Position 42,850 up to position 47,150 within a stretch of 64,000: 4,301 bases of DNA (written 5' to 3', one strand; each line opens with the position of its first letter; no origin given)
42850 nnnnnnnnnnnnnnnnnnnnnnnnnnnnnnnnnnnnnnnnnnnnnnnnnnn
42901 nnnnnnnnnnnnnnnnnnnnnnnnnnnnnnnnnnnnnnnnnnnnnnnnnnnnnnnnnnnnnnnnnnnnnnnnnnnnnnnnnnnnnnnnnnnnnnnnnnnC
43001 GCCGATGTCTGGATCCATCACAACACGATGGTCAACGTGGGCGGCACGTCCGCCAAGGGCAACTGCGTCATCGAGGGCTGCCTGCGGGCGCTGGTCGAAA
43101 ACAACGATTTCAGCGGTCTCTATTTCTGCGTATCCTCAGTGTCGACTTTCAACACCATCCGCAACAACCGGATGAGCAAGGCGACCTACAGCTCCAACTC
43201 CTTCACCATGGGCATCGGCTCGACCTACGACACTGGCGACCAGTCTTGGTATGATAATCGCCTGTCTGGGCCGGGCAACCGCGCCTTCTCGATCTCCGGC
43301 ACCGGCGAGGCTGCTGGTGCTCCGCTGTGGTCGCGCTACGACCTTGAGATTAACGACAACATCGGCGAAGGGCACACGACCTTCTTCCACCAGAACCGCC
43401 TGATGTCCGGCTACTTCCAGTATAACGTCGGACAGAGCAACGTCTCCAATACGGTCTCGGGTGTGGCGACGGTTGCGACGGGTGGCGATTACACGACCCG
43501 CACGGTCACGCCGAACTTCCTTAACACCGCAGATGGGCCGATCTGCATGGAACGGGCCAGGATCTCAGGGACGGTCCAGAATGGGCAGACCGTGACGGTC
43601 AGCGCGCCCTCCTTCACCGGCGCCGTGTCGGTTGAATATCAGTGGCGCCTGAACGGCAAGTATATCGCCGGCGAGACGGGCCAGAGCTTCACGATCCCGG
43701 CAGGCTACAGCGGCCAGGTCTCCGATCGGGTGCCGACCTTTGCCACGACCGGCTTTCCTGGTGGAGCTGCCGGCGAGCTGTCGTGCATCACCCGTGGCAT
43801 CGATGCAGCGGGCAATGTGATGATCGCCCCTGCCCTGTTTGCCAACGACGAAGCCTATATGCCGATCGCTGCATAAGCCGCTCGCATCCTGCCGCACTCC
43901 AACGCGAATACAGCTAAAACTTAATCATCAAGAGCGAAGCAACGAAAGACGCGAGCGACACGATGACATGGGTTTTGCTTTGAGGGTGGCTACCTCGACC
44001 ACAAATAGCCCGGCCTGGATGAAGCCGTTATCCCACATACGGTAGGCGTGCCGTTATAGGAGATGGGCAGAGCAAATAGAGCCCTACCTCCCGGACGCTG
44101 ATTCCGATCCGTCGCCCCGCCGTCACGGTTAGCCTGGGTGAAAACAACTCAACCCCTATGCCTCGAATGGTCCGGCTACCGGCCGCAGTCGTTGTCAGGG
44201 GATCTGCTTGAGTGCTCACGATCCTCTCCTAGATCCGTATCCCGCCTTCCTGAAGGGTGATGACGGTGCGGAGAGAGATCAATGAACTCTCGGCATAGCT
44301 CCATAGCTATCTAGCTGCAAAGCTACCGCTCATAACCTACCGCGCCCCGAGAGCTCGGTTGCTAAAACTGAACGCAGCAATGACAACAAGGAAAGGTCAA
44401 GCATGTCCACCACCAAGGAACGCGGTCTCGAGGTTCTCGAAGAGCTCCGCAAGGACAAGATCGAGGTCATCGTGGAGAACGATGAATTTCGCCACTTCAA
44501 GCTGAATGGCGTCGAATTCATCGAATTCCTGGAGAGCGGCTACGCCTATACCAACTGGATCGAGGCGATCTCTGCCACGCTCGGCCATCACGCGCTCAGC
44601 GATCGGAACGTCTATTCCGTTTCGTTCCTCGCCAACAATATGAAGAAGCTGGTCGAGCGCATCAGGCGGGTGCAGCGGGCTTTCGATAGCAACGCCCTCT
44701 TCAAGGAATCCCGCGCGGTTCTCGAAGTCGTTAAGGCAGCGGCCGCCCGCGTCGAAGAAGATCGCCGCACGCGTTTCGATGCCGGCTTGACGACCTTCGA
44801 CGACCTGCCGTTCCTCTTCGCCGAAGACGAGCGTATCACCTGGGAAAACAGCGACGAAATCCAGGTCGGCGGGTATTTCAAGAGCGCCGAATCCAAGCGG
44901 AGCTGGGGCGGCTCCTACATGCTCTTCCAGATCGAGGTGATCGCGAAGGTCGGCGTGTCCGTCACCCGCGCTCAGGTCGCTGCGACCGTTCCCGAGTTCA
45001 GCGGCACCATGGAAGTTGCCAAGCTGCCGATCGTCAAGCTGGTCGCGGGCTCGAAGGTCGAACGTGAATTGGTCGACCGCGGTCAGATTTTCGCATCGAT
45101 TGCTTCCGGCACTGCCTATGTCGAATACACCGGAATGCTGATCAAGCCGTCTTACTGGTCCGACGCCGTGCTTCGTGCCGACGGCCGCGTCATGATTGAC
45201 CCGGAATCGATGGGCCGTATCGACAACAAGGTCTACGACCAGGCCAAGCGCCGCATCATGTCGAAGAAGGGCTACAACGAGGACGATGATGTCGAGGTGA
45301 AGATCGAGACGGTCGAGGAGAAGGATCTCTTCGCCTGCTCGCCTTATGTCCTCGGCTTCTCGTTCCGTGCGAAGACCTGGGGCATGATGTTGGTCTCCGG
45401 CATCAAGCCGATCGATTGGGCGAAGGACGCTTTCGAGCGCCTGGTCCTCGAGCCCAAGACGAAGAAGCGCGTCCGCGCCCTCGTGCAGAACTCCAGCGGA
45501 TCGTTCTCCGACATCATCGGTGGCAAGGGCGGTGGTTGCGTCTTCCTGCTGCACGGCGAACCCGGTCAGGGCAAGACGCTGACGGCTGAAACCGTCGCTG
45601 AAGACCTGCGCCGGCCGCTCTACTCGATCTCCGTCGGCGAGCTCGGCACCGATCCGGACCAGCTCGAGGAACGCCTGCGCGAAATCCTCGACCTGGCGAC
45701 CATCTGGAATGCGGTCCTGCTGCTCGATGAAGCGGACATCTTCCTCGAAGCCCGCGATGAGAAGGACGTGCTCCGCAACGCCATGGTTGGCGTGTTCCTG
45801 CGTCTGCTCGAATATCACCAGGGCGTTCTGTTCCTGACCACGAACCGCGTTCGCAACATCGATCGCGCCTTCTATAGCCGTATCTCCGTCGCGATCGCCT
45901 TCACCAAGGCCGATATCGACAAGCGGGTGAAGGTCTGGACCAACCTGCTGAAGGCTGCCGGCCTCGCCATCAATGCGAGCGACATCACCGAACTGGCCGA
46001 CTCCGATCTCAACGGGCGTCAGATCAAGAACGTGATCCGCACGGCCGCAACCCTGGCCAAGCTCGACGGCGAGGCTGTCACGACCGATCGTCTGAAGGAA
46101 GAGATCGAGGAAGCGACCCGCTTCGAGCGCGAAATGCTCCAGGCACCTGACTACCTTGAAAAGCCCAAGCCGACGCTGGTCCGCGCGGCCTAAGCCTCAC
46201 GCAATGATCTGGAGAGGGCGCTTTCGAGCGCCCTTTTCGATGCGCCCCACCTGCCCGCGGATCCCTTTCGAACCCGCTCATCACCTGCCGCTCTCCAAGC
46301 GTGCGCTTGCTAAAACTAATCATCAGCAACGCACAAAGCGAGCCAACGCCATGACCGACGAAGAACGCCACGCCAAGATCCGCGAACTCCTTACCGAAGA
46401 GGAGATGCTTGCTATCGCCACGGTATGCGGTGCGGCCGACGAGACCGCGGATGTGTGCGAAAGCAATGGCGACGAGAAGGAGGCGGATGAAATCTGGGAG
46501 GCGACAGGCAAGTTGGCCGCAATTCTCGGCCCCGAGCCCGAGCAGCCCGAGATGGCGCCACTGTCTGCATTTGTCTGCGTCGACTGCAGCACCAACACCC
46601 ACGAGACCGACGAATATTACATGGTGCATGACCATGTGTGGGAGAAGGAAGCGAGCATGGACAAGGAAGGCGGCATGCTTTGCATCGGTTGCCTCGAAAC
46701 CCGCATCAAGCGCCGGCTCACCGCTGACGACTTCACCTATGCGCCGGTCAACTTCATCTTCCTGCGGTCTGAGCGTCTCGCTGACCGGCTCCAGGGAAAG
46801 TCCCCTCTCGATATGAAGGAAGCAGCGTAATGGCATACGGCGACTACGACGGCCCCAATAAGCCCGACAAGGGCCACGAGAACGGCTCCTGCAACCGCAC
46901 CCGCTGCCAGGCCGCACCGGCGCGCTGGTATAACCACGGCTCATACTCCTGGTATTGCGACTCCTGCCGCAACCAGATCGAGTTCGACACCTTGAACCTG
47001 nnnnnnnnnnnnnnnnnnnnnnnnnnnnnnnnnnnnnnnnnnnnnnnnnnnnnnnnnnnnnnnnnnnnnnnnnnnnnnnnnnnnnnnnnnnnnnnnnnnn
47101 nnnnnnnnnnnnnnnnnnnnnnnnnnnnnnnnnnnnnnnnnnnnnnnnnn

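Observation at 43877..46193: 520-nt ORF-free leader with a duplicated upstream element, followed by an AAA+ ATPase inserted between two tail-fibre genes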

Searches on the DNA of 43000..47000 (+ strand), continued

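Call 18: get_annotated_region(hit=H31, flank=1500)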
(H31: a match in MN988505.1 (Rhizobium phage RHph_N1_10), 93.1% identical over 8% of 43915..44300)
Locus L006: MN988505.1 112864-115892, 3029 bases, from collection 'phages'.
description: Rhizobium phage RHph_N1_10, complete genome.
organism: Rhizobium phage RHph_N1_10 (NCBI taxid 2509740)
taxonomy: Viruses; Duplodnaviria; Heunggongvirae; Uroviricota; Caudoviricetes
host: Rhizobium phaseoli N1_10; source: agricultural lands; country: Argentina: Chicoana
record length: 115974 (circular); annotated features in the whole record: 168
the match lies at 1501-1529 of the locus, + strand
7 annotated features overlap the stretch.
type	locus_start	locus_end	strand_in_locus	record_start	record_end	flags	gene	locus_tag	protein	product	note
CDS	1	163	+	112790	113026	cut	-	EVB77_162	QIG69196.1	hypothetical protein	-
CDS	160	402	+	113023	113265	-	-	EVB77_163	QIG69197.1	hypothetical protein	-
CDS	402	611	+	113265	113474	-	-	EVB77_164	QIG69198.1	hypothetical protein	-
CDS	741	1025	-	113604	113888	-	-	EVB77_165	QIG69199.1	hypothetical protein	-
CDS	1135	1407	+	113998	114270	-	-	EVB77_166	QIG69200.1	hypothetical protein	-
CDS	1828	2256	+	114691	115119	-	-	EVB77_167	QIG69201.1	hypothetical protein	-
CDS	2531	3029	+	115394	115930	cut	-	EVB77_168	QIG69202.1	hypothetical protein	-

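Call 19: get_annotated_region(hit=H33, flank=1500)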
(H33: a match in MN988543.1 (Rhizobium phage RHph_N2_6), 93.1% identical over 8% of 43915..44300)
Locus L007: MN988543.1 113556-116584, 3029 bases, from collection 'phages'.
description: Rhizobium phage RHph_N2_6, complete genome.
organism: Rhizobium phage RHph_N2_6 (NCBI taxid 2509744)
taxonomy: Viruses; Duplodnaviria; Heunggongvirae; Uroviricota; Caudoviricetes
host: Rhizobium phaseoli N2_6; source: agricultural lands; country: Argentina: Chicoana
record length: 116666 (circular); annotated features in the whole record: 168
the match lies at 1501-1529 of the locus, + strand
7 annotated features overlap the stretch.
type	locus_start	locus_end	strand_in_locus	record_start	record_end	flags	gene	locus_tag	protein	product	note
CDS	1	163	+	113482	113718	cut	-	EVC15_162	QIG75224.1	hypothetical protein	-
CDS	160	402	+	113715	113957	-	-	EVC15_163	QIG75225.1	hypothetical protein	-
CDS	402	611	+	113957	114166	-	-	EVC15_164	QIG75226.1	hypothetical protein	-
CDS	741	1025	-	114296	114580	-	-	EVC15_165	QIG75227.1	hypothetical protein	-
CDS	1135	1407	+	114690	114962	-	-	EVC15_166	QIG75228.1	hypothetical protein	-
CDS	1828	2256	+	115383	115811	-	-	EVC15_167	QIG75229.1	hypothetical protein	-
CDS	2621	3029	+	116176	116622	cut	-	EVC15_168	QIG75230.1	hypothetical protein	-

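Call 38: search_dna_similar(query=window:43915-44300:+, collection=plasmids, mode=distant, max_evalue=0.1, max_rows=40)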
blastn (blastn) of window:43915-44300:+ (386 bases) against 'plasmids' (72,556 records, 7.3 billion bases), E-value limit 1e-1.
Records with a match: 1; places in all: 1; records where one place covers at least 80% of the query: 0.
Best place of each record, by identity: 80-90% 1.
By first word of the organism name: Sinorhizobium 1.
By predicted mobility (MOB-suite, as given by PLSDB): non-mobilizable 1.
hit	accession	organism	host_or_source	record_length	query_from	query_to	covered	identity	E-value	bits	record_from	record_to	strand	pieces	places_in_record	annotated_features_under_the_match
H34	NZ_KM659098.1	Sinorhizobium sp. LM21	Lubin copper mine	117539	49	310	35%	86.2%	2e-22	162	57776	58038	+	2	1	none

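Call 50: build_rna_model(alignment_id=A3, structure=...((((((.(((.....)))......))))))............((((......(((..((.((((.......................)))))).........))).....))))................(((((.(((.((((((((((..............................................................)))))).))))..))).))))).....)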
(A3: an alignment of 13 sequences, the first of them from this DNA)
Model R1 built from alignment A3 (13 sequences, 242 columns); structure: as given.
model positions 202; base pairs 40; branch points 2; effective number of sequences 2.29; information 0.59 bits per position. Calibrated on 0.2 Mb of random sequence (short: E-values are rough).
structure used (alignment columns):
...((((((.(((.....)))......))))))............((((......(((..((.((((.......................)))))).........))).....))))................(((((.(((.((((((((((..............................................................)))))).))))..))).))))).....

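Call 51: search_with_rna_model(model_id=R1, sources=[window, L001, L002, L003, L004, L005, L006, L008, L010, L011, L012, L013, L014, L015, L016, L017, L018, L019, L020, L021, L022, L023, L024, L025, L026, L279], max_evalue=1, make_alignment=true)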
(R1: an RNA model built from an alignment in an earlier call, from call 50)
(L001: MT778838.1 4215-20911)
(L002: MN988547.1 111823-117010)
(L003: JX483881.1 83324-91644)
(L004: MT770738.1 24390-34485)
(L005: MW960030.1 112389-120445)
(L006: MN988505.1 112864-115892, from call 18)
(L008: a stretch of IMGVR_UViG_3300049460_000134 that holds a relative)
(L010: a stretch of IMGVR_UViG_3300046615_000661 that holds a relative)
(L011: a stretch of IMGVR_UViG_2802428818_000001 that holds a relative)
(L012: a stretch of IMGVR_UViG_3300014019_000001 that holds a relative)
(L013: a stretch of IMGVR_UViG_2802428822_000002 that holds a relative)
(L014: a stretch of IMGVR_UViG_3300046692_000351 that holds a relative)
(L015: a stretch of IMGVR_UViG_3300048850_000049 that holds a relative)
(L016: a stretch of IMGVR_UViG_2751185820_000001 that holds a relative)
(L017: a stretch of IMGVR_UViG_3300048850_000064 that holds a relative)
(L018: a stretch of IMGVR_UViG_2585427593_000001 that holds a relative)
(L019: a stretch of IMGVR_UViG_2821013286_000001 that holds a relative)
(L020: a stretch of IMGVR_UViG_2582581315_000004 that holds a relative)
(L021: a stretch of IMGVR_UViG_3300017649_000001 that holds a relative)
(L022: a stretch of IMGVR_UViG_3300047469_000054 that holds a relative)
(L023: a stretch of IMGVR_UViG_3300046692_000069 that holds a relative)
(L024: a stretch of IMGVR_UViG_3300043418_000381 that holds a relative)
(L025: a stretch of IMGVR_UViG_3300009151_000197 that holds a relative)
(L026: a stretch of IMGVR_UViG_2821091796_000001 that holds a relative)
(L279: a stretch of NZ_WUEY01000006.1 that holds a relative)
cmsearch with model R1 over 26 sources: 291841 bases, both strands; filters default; matches with E-value up to 1: 26.
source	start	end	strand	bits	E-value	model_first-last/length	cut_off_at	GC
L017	1016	1224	+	187.3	4.3e-53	1-202/202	no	0.55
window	44109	44296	+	180.4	4.5e-51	1-202/202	no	0.59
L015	2219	2417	+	178.9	1.2e-50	1-202/202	no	0.56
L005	4107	4297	+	176.5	6.4e-50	1-202/202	no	0.6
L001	7109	7296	+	174.4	2.5e-49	1-202/202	no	0.59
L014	210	398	+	174.1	3.2e-49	1-202/202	no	0.59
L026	7238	7437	+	173.7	4.1e-49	1-202/202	no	0.55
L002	4123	4335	+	173.4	5e-49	1-202/202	no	0.58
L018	10919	11110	+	172.3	1e-48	1-202/202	no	0.61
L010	12955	13147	-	170.6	3.2e-48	1-202/202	no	0.58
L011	1184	1387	-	167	3.6e-47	1-202/202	no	0.57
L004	4108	4294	+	165.1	1.3e-46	1-202/202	no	0.59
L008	402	599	+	149.9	3.6e-42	1-202/202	no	0.57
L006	1632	1820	+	146.1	4.7e-41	1-202/202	no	0.58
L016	297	514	-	145.4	7.7e-41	1-202/202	no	0.56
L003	4123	4330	+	143.6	2.6e-40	1-202/202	no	0.58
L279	439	654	+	115.2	5.2e-32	1-202/202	no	0.56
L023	3746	3976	+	100.5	1e-27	1-202/202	no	0.51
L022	11208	11415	+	99.9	1.5e-27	1-202/202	no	0.49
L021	535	734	+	98.7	3.4e-27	1-202/202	no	0.53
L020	2650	2835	-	96.3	1.7e-26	1-202/202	no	0.57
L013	9784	9996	-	94.3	6.5e-26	1-202/202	no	0.56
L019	5615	5814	+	91.2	5.2e-25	1-202/202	no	0.55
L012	2878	3077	-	88.1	4.2e-24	1-202/202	no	0.56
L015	2323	2412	-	9.4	0.41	104-197/202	no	0.54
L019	5720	5812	-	8.4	0.85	101-197/202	no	0.54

Alignment A4: 26 matches aligned to the model, 287 columns, each read 5' to 3' on its own strand. Consensus structure (alignment columns), stored with it:
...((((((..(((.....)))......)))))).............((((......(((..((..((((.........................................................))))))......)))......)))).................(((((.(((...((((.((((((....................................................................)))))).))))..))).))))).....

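Call 52: search_with_rna_model(model_id=R1, sources=[window, L001, L002, L003, L004, L005, L006, L008, L010, L011, L012, L013, L014, L015, L016, L017, L018, L019, L020, L021, L022, L023, L024, L025, L026, L279, L027, L028, L029, L030, L031, L032, L033, L034, L035, L036, L037, L038, L039, L040, L041, L042, L043, L044, L045, L046, L047, L048, L049, L050, L051, L052, L053, L054, L055, L056, L057, L058, L059, L060, L061, L062, L063, L064, L065, L066, L067, L068, L069, L070, L071, L072, L073, L074, L075, L076, L077, L078, L079, L080, L081, L082, L083, L084, L085, L086, L087, L088, L089, L090, L091, L092, L093, L094, L095, L096, L097, L098, L099, L100], max_evalue=0.001, make_alignment=true)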
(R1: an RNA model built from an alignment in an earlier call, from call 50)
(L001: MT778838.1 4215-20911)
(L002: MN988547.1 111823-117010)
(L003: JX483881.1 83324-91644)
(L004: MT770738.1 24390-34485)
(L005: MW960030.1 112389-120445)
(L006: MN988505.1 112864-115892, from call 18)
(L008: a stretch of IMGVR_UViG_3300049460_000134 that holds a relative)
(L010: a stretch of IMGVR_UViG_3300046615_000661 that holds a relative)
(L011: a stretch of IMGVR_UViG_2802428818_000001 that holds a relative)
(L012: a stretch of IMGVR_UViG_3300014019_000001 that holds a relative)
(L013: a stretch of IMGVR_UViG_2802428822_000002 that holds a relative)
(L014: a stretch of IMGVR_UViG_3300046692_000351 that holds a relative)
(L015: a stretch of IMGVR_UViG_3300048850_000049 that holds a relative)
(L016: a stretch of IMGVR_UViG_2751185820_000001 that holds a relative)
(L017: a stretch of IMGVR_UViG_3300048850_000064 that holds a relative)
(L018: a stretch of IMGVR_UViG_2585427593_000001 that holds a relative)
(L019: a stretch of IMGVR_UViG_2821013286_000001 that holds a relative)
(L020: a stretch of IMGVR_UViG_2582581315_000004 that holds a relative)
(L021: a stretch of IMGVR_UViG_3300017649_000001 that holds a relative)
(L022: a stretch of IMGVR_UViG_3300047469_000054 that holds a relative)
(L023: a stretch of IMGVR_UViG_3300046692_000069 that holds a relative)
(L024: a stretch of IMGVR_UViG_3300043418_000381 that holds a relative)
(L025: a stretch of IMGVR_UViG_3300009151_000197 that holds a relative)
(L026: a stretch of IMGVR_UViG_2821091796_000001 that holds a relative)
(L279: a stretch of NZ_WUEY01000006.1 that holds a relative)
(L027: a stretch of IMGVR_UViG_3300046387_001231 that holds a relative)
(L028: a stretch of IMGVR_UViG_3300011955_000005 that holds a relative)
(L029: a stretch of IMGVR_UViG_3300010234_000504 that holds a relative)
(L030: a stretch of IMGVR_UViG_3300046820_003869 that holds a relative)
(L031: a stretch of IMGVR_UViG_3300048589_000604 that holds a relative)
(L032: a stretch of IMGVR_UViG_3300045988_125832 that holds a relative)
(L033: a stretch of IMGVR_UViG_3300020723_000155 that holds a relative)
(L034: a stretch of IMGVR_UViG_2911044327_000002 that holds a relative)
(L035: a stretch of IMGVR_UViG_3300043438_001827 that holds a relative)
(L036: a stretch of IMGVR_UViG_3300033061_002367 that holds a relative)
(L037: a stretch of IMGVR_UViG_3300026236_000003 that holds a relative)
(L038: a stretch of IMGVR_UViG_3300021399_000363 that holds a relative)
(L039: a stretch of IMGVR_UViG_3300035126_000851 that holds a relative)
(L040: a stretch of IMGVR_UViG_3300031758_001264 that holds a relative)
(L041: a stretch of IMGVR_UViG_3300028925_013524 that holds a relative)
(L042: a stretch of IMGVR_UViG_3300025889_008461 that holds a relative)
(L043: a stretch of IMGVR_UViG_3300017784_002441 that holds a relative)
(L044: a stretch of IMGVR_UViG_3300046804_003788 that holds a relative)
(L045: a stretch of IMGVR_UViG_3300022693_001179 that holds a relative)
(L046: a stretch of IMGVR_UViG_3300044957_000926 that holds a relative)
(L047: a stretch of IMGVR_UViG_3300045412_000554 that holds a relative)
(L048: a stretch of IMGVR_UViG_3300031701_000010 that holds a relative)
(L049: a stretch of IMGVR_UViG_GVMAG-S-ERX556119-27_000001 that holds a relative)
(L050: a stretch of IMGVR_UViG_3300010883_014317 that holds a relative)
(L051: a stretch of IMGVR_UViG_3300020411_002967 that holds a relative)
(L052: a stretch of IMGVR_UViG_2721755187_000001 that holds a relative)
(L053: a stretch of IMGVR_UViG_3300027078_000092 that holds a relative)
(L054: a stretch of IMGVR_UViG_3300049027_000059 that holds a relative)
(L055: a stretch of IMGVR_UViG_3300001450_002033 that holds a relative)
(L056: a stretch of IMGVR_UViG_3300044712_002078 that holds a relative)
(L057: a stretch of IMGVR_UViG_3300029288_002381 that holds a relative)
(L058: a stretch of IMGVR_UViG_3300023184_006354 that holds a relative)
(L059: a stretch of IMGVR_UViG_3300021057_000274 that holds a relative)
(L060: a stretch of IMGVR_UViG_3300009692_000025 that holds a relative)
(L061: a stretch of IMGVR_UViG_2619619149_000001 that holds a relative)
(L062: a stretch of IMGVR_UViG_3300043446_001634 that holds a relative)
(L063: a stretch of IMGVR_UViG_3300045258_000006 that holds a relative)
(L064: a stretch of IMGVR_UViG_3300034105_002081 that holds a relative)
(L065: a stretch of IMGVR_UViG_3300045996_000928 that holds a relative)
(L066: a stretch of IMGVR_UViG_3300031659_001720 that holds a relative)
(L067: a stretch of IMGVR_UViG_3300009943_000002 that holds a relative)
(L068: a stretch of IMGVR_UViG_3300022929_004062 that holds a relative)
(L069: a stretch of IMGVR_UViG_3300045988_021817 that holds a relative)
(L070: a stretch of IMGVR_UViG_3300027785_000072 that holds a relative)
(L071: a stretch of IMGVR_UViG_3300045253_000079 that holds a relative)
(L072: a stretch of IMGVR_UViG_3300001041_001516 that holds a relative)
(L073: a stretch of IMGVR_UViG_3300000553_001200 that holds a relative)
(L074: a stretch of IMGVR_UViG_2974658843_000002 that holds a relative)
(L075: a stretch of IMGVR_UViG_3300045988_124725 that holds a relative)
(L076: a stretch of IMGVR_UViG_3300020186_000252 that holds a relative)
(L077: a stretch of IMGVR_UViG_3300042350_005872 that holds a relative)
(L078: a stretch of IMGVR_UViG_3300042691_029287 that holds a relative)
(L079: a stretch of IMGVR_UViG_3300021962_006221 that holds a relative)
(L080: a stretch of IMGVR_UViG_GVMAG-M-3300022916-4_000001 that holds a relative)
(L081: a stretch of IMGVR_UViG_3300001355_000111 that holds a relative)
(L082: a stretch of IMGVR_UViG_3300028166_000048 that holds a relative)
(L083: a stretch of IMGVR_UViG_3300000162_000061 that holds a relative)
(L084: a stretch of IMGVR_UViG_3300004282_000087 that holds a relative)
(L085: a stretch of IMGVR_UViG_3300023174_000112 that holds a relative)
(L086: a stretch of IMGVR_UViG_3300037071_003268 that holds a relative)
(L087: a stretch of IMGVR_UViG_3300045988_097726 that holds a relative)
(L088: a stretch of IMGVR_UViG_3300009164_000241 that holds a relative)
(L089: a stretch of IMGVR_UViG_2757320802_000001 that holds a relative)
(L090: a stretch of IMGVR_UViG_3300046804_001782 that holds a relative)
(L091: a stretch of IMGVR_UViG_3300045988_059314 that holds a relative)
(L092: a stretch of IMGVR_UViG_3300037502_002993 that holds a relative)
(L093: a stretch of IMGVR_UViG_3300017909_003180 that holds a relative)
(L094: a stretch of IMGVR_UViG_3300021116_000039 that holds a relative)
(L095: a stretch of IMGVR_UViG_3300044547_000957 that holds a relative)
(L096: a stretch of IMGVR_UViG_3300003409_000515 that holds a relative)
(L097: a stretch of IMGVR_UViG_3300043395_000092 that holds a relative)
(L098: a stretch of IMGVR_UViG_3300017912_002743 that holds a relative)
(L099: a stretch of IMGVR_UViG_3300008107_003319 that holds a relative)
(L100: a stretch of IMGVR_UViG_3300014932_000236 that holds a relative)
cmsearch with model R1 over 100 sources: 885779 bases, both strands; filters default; matches with E-value up to 0.001: 24.
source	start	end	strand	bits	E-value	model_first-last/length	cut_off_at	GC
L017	1016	1224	+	187.3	1.3e-52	1-202/202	no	0.55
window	44109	44296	+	180.4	1.4e-50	1-202/202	no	0.59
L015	2219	2417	+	178.9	3.7e-50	1-202/202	no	0.56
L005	4107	4297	+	176.5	1.9e-49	1-202/202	no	0.6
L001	7109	7296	+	174.4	7.5e-49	1-202/202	no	0.59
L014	210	398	+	174.1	9.6e-49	1-202/202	no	0.59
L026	7238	7437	+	173.7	1.3e-48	1-202/202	no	0.55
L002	4123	4335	+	173.4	1.5e-48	1-202/202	no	0.58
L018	10919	11110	+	172.3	3.1e-48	1-202/202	no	0.61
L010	12955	13147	-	170.6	9.8e-48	1-202/202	no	0.58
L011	1184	1387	-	167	1.1e-46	1-202/202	no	0.57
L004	4108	4294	+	165.1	3.9e-46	1-202/202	no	0.59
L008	402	599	+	149.9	1.1e-41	1-202/202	no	0.57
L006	1632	1820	+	146.1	1.4e-40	1-202/202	no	0.58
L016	297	514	-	145.4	2.4e-40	1-202/202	no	0.56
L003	4123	4330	+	143.6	8e-40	1-202/202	no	0.58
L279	439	654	+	115.2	1.6e-31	1-202/202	no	0.56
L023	3746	3976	+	100.5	3.1e-27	1-202/202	no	0.51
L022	11208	11415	+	99.9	4.5e-27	1-202/202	no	0.49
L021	535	734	+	98.7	1e-26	1-202/202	no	0.53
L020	2650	2835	-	96.3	5.3e-26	1-202/202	no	0.57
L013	9784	9996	-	94.3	2e-25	1-202/202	no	0.56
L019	5615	5814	+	91.2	1.6e-24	1-202/202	no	0.55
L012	2878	3077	-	88.1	1.3e-23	1-202/202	no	0.56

Alignment A5: 24 matches aligned to the model, 284 columns, each read 5' to 3' on its own strand. Consensus structure (alignment columns), stored with it:
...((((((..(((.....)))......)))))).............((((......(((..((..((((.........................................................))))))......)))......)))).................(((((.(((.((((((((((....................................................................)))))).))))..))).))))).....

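Call 69: search_rna_families(sources=[L008, L014, L020, L006, L011, L002, L023], threshold=evalue, max_evalue=1)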
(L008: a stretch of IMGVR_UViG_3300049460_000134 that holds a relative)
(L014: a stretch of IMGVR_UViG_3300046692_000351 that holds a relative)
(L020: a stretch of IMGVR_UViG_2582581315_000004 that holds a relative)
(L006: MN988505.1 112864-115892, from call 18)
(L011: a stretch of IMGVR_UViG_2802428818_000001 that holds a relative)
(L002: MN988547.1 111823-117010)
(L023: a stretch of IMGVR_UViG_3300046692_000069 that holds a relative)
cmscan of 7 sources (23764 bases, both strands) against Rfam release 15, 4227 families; matches with E-value up to 1: 2.
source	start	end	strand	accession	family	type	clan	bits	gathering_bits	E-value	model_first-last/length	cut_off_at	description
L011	2273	2353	-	RF02791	CcsR1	Gene; sRNA;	-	19.7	65.3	0.99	1-83/83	no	Conserved CCUCCUCCC motif stress-induced RNA 1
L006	2007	2101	+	RF00223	IRES_Bip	Cis-reg; IRES;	-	19.2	40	0.048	1-263/263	no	bip internal ribosome entry site (IRES)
